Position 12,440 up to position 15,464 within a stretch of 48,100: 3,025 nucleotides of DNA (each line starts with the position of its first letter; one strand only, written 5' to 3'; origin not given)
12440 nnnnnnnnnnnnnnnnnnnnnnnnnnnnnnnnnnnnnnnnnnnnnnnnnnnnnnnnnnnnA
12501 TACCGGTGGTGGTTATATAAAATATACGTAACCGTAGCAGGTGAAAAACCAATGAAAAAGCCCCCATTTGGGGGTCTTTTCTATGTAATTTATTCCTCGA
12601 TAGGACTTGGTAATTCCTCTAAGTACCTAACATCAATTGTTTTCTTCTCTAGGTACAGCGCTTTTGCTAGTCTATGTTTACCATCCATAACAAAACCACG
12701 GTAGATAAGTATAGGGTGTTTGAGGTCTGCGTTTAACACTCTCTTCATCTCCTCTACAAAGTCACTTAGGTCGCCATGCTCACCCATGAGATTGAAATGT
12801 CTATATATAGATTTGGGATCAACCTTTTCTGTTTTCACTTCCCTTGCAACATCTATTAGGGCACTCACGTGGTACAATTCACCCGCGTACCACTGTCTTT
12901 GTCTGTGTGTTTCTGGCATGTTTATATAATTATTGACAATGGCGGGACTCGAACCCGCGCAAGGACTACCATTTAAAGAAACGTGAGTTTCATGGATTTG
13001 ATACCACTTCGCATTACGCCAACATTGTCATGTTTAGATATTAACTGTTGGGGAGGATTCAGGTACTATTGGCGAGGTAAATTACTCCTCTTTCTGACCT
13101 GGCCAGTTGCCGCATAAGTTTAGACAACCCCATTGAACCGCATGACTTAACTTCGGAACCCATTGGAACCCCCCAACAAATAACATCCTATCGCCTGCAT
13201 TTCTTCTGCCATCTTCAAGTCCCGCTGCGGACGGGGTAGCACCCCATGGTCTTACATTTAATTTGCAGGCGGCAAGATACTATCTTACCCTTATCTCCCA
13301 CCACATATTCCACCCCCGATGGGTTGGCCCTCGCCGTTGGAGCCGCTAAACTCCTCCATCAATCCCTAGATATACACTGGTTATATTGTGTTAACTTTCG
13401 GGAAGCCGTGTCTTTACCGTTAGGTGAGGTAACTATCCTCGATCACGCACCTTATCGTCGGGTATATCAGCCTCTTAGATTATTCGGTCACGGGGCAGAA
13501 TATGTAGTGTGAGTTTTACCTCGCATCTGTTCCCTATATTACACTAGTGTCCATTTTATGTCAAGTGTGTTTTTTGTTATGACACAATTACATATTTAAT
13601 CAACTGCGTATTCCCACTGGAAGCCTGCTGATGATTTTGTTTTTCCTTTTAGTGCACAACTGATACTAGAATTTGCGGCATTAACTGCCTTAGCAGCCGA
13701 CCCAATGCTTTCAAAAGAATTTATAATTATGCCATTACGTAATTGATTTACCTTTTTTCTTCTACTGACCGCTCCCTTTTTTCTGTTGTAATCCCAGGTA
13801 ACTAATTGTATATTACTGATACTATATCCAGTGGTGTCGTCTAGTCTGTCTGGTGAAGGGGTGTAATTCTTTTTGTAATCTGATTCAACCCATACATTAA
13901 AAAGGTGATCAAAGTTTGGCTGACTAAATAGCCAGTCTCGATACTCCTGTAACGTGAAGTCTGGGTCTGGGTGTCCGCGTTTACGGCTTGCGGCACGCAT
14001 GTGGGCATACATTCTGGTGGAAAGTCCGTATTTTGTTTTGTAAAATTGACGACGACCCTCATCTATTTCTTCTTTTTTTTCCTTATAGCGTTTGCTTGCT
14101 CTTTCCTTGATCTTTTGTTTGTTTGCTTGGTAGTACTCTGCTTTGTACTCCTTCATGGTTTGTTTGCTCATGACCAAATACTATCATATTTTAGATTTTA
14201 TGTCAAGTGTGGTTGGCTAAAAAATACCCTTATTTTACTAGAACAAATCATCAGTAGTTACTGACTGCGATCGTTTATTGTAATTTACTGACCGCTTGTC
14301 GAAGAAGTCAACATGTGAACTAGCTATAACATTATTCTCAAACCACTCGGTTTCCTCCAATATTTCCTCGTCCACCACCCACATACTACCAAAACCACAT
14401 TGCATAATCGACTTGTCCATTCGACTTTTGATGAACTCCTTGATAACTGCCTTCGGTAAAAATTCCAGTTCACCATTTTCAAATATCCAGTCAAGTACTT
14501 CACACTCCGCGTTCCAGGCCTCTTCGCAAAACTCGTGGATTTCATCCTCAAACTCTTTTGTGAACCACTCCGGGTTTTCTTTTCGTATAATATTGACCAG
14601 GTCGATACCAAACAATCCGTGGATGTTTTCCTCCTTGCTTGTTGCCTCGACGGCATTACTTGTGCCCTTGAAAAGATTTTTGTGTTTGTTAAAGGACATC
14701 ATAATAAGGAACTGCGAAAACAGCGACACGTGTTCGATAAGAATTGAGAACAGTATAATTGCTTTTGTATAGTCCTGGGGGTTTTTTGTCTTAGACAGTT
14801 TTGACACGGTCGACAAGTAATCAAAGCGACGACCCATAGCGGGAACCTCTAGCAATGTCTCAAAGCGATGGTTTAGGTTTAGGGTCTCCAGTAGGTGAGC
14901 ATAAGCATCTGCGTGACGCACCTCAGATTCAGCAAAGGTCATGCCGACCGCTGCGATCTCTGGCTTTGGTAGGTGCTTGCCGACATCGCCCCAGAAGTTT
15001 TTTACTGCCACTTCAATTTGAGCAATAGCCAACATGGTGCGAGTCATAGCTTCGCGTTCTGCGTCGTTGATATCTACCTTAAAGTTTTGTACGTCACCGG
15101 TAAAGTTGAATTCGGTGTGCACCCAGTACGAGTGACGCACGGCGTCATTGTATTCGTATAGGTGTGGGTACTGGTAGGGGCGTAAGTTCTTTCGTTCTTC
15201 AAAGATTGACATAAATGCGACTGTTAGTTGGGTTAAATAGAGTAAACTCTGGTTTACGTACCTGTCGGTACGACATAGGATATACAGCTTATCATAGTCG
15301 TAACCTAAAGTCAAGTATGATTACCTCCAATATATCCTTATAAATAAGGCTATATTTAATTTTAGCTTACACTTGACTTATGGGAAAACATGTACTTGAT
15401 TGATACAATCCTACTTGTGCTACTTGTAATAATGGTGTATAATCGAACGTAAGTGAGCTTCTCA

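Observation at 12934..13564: Promoter-driven, about 600-nt ORF-free RNA with many candidate helices, ending in a tRNA-like module without an anticodon arm and abutting a ParB-like ORF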

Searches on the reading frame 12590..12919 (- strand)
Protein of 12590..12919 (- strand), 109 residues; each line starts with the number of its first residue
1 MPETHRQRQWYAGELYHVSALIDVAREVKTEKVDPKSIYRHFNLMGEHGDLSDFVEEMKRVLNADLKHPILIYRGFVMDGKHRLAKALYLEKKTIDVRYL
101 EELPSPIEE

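Call 9: search_protein_families(library=pfam, proteins=[window:12590-12919:-], max_evalue=0.01)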
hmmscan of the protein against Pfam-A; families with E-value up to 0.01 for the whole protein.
window:12590-12919:- (109 aa): 0 families

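Call 12: find_related_loci(query=window:12590-12919:-, collection=viral_contigs, flank=4000)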
Query window:12590-12919:- (109 aa) in viral_contigs; peptide patterns used: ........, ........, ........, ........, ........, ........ (x = any residue, [..] = any of these).
9 stretches matched a pattern, but none encodes a relative of the query by tblastn (E <= 1e-3).

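Call 14: find_encoding_contigs(protein=window:12590-12919:-, flank=5000, max_places=10)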
Protein window:12590-12919:- (109 aa): 3 contigs read that carry it; 2 places shown.
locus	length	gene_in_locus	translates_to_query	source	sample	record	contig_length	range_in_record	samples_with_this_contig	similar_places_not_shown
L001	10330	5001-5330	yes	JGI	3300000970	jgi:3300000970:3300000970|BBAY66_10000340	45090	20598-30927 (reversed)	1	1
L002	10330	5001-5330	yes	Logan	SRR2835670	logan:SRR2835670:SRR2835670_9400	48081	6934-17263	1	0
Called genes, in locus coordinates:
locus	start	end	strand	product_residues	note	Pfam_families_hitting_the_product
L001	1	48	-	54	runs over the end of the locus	-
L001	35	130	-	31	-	-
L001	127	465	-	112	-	-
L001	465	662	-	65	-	-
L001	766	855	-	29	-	-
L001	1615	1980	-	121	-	-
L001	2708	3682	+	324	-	PF00268:Ribonuc_red_sm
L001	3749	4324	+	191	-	-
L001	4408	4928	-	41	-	-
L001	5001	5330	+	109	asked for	-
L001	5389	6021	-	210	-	-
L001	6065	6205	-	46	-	-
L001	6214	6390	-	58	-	-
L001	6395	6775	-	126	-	-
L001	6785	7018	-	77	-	-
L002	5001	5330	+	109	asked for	-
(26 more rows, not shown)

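Call 15: find_homologous_proteins(query=window:12590-12919:-, max_evalue=0.001)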
Query window:12590-12919:- (109 aa): 2 proteins with E <= 0.001 among 2 candidates.
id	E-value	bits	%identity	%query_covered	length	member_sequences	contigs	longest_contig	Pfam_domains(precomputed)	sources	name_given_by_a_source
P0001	9.0e-67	240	100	100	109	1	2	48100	-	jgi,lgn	-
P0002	2.2e-27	113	54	95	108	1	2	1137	-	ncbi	-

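Call 16: find_encoding_contigs(protein=P0002, flank=5000)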
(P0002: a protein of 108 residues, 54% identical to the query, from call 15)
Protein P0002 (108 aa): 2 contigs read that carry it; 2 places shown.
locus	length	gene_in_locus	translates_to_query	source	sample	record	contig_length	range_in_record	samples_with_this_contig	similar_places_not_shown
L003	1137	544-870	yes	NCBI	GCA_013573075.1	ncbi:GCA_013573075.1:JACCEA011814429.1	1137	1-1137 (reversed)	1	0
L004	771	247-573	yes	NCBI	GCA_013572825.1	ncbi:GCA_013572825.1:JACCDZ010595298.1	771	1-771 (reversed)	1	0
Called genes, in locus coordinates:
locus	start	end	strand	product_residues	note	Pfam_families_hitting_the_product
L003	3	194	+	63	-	?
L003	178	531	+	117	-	PF18909:dGTP_diPhyd_N (weak)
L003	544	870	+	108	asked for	-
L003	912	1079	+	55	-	-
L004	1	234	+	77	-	?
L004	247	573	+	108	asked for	-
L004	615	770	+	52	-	?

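Call 17: search_protein_families(library=phrogs, proteins=[window:12590-12919:-], max_evalue=0.001)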
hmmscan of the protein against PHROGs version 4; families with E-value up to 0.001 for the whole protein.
window:12590-12919:- (109 aa): 1 family
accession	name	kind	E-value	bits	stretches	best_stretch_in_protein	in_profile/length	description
phrog_17560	-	unknown function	2.9e-10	41.6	1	12-105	17-111/119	-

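Call 54: search_solved_structures(query=window:12590-12919:-, max_evalue=10, show_alignments=2)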
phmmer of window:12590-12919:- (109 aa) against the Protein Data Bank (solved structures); distinct sequences matched with E-value up to 10: 4.
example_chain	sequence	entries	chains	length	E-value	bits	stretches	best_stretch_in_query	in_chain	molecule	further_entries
4ka8_A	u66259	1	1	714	0.47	13.9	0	34-83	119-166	Oligopeptidase A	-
4ka7_A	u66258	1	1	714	0.47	13.9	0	34-83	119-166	Oligopeptidase A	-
6g2j_d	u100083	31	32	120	0.49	13.9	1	21-91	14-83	NADH dehydrogenase [ubiquinone] 1 subunit C2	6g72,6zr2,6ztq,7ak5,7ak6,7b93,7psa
5ijn_H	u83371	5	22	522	0.76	13.2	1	26-66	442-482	Nuclear pore glycoprotein p62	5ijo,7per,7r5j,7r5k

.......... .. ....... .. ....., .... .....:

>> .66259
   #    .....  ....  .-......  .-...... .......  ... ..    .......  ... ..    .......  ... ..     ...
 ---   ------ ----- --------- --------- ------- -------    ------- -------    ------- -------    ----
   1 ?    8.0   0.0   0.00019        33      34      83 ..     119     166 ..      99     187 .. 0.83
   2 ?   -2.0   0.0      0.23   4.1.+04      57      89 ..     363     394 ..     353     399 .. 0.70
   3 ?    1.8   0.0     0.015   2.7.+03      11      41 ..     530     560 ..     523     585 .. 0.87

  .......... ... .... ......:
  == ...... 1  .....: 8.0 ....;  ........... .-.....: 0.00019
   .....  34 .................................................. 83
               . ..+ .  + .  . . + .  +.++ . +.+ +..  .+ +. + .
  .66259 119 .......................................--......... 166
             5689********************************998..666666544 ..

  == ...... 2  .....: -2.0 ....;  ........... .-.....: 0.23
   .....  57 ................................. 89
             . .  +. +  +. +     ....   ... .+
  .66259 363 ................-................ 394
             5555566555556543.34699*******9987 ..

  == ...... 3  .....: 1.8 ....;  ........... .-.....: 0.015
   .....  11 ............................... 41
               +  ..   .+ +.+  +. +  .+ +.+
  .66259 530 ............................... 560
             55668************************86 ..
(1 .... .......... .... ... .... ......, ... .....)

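Call 55: search_protein_families(library=pfam, proteins=[window:12590-12919:-, P0002], max_evalue=10)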
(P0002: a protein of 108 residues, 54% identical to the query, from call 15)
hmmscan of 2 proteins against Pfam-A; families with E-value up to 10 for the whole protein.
window:12590-12919:- (109 aa): 0 families

P0002 (108 aa): 2 families
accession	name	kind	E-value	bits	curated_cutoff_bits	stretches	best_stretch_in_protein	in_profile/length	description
PF09644.15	Mg296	-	0.038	14.6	25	1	37-103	6-71/126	Mg296 protein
PF23579.1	ARM_TBCD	-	0.074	12.5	27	1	11-47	89-125/280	Tubulin-specific chaperone D-like, ARM repeat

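Call 62: predict_structure(alignment_id=A1)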
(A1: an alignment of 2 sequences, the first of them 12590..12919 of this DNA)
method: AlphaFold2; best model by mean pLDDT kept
length: 109 residues; sequences in the alignment: 2
mean_pLDDT: 53.7   pTM: 0.45
mean pLDDT of the five models: 53.7, 40.1, 39.9, 36.0, 35.8
residues with pLDDT >= 90: 0; 70-90: 13; 50-70: 49; < 50: 47
segments of 3 or more residues with pLDDT < 50: 1-5, 39-68, 80-91
pLDDT, mean of each block of 10 residues (from residue 1): 50 70 67 53 42 42 43 54 43 57 72
secondary structure, 60 per line:
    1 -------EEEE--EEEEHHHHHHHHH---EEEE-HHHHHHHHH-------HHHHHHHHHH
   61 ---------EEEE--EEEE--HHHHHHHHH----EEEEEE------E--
elements in order: E8-11 E14-17 H18-26 E30-33 H35-43 H51-60 E70-73 E76-79 H82-90 E95-100

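Call 67: fold_search(model_id=the predicted structure, library=pdb)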
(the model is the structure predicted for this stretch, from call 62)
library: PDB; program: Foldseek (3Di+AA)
matches with E <= 10: 66; with E <= 0.001: 0
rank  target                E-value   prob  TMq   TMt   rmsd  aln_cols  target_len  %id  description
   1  6ky4                  6.2e-02  0.69  0.32  0.37   7.2        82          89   17  Crystal structure of Sulfiredoxin from Arabidopsis thaliana (released 2019-10-16)
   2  5k5d_A                2.0e-01  0.44  0.31  0.16   6.9        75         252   19  Structure of the C2221 form of Pnob8-like ParB-N domain (released 2016-06-15)
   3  5k5d_B                3.4e-01  0.35  0.31  0.16   6.9        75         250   19  Structure of the C2221 form of Pnob8-like ParB-N domain (released 2016-06-15)
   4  5k5d_C                4.1e-01  0.30  0.31  0.15   7.2        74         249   19  Structure of the C2221 form of Pnob8-like ParB-N domain (released 2016-06-15)
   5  5k5a                  5.1e-01  0.18  0.30  0.14   7.1        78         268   17  Structure of the pNOB8-like ParB N-domain (released 2016-06-15)
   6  6sdk_A                5.8e-01  0.28  0.33  0.19   7.5        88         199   15  Crystal structure of bacterial ParB dimer bound to CDP (released 2019-10-23)
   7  7ol9_B                6.2e-01  0.23  0.31  0.19   6.7        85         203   12  Crystal structure of C-terminally truncated Bacillus subtilis nucleoid occlusion protein (Noc) complexed to the Noc-bi (released 2022-03-09)
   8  6ryk_A                6.6e-01  0.23  0.33  0.28   6.8        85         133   13  Crystal structure of the ParB-like protein PadC (released 2020-01-22)
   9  6sdk_B                7.0e-01  0.25  0.34  0.20   6.6        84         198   17  Crystal structure of bacterial ParB dimer bound to CDP (released 2019-10-23)
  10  7ng0                  7.5e-01  0.21  0.32  0.19   7.4        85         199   13  Crystal structure of N- and C-terminally truncated Geobacillus thermoleovorans nucleoid occlusion protein Noc (released 2021-02-17)
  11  7lj1_g                7.5e-01  0.20  0.31  0.32   7.7        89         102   15  Human Prx1-Srx Decameric Complex (released 2021-07-14)
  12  7lj1_i                7.5e-01  0.20  0.31  0.32   7.7        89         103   15  Human Prx1-Srx Decameric Complex (released 2021-07-14)
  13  7nfu_A                8.0e-01  0.15  0.33  0.20   7.2        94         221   12  Crystal structure of C-terminally truncated Geobacillus thermoleovorans nucleoid occlusion protein Noc (released 2021-02-17)
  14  7nfu_B                8.5e-01  0.18  0.30  0.18   6.9        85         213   13  Crystal structure of C-terminally truncated Geobacillus thermoleovorans nucleoid occlusion protein Noc (released 2021-02-17)
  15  7lj1_d                1.1e+00  0.12  0.29  0.29   8.8        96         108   14  Human Prx1-Srx Decameric Complex (released 2021-07-14)
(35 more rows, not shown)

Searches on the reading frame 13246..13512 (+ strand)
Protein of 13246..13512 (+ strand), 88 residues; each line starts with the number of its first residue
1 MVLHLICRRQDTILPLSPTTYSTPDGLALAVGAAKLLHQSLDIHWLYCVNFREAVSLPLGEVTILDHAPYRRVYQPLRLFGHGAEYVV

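Call 9: search_protein_families(library=pfam, proteins=[window:13246-13512:+], max_evalue=0.01)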
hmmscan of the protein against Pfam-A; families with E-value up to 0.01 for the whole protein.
window:13246-13512:+ (88 aa): 0 families

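Call 33: find_homologous_proteins(query=window:13246-13512:+, max_evalue=0.01)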
Query window:13246-13512:+: 1 candidates shared short words with the query, none scored E <= 0.01.

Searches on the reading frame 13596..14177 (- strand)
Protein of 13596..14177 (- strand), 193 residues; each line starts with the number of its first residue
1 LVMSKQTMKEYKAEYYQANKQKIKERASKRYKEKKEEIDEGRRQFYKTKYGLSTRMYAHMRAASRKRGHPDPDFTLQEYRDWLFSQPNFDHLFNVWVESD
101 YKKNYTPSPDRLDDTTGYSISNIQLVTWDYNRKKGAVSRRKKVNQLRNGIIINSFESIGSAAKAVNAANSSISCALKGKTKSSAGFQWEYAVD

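Call 9: search_protein_families(library=pfam, proteins=[window:13596-14177:-], max_evalue=0.01)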
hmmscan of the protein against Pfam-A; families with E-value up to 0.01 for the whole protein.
window:13596-14177:- (193 aa): 1 family
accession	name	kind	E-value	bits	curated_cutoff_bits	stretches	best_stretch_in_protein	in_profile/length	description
PF22083.2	I-HmuI_NUMOD-like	-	0.0038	17.2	27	1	152-189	9-46/46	DNA endonuclease I-HmuI-like, NUMOD-like domain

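Call 17: search_protein_families(library=phrogs, proteins=[window:13596-14177:-], max_evalue=0.001)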
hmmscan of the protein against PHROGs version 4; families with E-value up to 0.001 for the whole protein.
window:13596-14177:- (193 aa): 3 families
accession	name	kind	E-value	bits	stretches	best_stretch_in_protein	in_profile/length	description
phrog_1035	-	DNA, RNA and nucleotide metabolism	2.6e-15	58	1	5-190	93-269/271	endonuclease VII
phrog_3322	-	DNA, RNA and nucleotide metabolism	1.1e-13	52.3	1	7-141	3-140/162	endonuclease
phrog_17714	-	unknown function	0.0007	20.9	1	8-56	15-66/129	-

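Call 58: find_related_loci(query=window:13596-14177:-, collection=viral_contigs, flank=5000)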
Query window:13596-14177:- (193 aa) in viral_contigs; peptide patterns used: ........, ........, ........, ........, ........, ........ (x = any residue, [..] = any of these).
27 stretches matched a pattern, but none encodes a relative of the query by tblastn (E <= 1e-3).

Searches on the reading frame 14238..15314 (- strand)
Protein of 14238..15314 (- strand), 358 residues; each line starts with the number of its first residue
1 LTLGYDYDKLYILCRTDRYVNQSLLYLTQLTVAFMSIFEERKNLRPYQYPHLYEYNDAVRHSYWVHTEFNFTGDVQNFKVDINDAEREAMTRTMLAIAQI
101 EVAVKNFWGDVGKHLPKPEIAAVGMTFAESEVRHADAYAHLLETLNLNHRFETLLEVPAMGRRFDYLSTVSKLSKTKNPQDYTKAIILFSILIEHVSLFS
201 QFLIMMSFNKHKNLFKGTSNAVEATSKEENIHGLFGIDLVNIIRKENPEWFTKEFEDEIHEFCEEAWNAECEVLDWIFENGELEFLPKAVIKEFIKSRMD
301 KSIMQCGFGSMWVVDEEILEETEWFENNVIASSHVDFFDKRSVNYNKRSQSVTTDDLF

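Call 9: search_protein_families(library=pfam, proteins=[window:14238-15314:-], max_evalue=0.01)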
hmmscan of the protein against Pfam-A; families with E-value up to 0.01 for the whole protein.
window:14238-15314:- (358 aa): 1 family
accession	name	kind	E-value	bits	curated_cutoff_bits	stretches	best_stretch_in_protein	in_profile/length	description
PF00268.27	Ribonuc_red_sm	-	8.4e-57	193.1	33.6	1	41-314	1-276/281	Ribonucleotide reductase, small chain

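Call 19: find_related_loci(query=window:14238-15314:-, collection=viral_contigs, flank=10000)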
Query window:14238-15314:- (358 aa) in viral_contigs; peptide patterns used: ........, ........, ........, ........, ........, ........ (x = any residue, [..] = any of these).
600 stretches matched a pattern (row limit reached: there are more); 597 encode a relative of the query (tblastn E <= 1e-3); the best 80 are kept; 80 distinct loci.
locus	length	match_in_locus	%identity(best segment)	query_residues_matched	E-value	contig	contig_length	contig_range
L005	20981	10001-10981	59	32-358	3e-135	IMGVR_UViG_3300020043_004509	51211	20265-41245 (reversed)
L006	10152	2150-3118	59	36-358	3e-133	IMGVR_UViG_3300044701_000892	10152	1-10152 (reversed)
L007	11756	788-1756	59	36-358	3e-133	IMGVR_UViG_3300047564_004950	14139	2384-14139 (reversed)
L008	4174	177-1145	59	36-358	1e-135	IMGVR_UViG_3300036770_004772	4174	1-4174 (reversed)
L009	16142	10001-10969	59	36-358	1e-132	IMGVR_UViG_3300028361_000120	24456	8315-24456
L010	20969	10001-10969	59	36-358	7e-133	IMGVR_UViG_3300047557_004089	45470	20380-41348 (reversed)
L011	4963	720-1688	59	36-358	2e-133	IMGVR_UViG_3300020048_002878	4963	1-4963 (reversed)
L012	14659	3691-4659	59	36-358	6e-132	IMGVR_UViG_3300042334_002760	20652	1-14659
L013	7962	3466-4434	59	36-358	6e-132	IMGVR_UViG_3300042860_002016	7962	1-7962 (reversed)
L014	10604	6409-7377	59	36-358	6e-132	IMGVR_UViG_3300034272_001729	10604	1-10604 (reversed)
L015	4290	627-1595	59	36-358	3e-134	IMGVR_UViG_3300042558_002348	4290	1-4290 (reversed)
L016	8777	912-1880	59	36-358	6e-132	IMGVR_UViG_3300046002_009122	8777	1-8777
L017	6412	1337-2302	57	37-358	6e-132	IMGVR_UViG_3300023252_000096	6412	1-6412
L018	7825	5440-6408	59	36-358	2e-131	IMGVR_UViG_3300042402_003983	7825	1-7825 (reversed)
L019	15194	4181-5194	55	6-358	2e-131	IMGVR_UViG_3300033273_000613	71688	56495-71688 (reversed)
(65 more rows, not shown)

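Call 26: find_homologous_proteins(query=window:14238-15314:-, max_evalue=1e-60)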
Query window:14238-15314:- (358 aa): 7978 proteins with E <= 1e-60 among 8000 candidates; the best 120 are listed.
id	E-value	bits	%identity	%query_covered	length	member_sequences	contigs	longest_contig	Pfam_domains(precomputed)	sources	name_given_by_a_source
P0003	8.3e-217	737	100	91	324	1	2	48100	PF00268.28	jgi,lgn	-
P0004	2.4e-176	604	-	-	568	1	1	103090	PF00268.28,PF03477.22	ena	-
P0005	1.2e-161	556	76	91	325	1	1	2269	PF00268.28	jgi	-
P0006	7.1e-152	524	69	92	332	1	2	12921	PF00268.28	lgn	-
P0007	7.6e-150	517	52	98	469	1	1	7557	PF00268.28,PF03477.22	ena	-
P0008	3.3e-149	515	70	90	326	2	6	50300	PF00268.28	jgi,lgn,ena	-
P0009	2.6e-144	499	66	90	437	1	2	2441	PF00268.28,PF03477.22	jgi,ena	-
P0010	9.0e-144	497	67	90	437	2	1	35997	PF00268.28,PF03477.22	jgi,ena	-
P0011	8.3e-143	494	66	90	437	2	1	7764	PF00268.28,PF03477.22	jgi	-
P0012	1.0e-142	494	68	90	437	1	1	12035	PF00268.28,PF03477.22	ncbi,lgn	ncbi:MAG: ribonucleotide-diphosphate reductase subunit beta [Patescibacteria group bacterium]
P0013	1.4e-142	493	66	90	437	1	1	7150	PF00268.28,PF03477.22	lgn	-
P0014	2.4e-142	492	67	90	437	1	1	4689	PF00268.28,PF03477.22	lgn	-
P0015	2.8e-142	492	67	90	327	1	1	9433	PF00268.28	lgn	-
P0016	4.9e-142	491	66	90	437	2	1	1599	PF00268.28,PF03477.22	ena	-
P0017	6.6e-142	491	66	90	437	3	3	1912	PF00268.28,PF03477.22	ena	-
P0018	1.2e-141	490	67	91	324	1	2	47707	PF00268.28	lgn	-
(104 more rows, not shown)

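Call 27: find_encoding_contigs(protein=P0008, flank=10000, max_places=6)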
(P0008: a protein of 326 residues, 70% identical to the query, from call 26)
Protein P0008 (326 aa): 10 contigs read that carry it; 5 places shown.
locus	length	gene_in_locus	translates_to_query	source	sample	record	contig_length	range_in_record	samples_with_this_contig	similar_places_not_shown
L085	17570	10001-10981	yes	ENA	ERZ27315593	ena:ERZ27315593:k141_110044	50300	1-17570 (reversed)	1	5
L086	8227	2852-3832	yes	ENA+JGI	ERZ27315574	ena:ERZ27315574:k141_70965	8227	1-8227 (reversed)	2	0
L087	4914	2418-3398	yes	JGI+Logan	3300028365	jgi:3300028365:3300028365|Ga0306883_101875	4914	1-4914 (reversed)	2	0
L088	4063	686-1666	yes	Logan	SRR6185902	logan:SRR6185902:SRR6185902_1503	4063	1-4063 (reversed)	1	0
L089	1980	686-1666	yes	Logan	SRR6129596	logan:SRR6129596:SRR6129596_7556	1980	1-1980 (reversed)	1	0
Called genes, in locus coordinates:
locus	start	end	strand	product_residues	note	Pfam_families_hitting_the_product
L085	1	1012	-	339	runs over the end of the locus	PF14395:COOH-NH2_lig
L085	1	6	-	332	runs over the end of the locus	PF12224:Amidoligase_2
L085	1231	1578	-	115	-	PF06094:GGACT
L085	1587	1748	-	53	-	-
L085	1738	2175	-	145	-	-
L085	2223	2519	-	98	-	-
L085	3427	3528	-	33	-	-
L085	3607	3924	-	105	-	-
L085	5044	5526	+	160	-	-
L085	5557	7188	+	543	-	-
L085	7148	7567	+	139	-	-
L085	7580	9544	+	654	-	-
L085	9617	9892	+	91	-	-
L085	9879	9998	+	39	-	-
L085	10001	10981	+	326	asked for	PF00268:Ribonuc_red_sm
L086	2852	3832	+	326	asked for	PF00268:Ribonuc_red_sm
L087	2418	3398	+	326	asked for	PF00268:Ribonuc_red_sm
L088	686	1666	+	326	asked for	PF00268:Ribonuc_red_sm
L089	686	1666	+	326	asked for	PF00268:Ribonuc_red_sm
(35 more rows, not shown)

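Call 28: find_encoding_contigs(protein=P0018, flank=10000, max_places=4)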
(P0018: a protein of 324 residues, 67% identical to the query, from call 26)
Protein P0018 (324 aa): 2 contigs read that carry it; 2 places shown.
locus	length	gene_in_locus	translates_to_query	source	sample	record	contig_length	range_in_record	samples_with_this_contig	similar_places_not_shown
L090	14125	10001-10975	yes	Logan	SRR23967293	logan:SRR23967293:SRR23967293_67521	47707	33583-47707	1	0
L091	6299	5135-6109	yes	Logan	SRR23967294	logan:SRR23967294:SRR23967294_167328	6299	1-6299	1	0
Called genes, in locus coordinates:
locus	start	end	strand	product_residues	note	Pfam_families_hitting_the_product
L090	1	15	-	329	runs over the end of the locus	PF14395:COOH-NH2_lig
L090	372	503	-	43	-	-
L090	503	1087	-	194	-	-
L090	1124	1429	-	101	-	-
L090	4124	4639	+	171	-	-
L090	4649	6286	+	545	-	-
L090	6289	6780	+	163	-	-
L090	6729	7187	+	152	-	-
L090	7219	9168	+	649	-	PF23899:SU10_portal (faint)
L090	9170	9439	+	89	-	-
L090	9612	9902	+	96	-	-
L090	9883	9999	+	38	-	-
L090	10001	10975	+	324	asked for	PF00268:Ribonuc_red_sm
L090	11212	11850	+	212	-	-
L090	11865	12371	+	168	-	-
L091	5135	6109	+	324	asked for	PF00268:Ribonuc_red_sm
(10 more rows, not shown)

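Call 29: find_encoding_contigs(protein=P0005, flank=10000, max_places=4)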
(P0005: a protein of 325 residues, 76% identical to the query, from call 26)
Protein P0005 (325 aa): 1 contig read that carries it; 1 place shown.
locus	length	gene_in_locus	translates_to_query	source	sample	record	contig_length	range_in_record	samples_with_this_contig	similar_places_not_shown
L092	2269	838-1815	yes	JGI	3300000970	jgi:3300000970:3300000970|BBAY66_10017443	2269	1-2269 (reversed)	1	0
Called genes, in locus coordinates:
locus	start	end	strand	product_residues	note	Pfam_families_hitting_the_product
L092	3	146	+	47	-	?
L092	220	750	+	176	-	PF21448:DNMK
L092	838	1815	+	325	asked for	PF00268:Ribonuc_red_sm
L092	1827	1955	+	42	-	-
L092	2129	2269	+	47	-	?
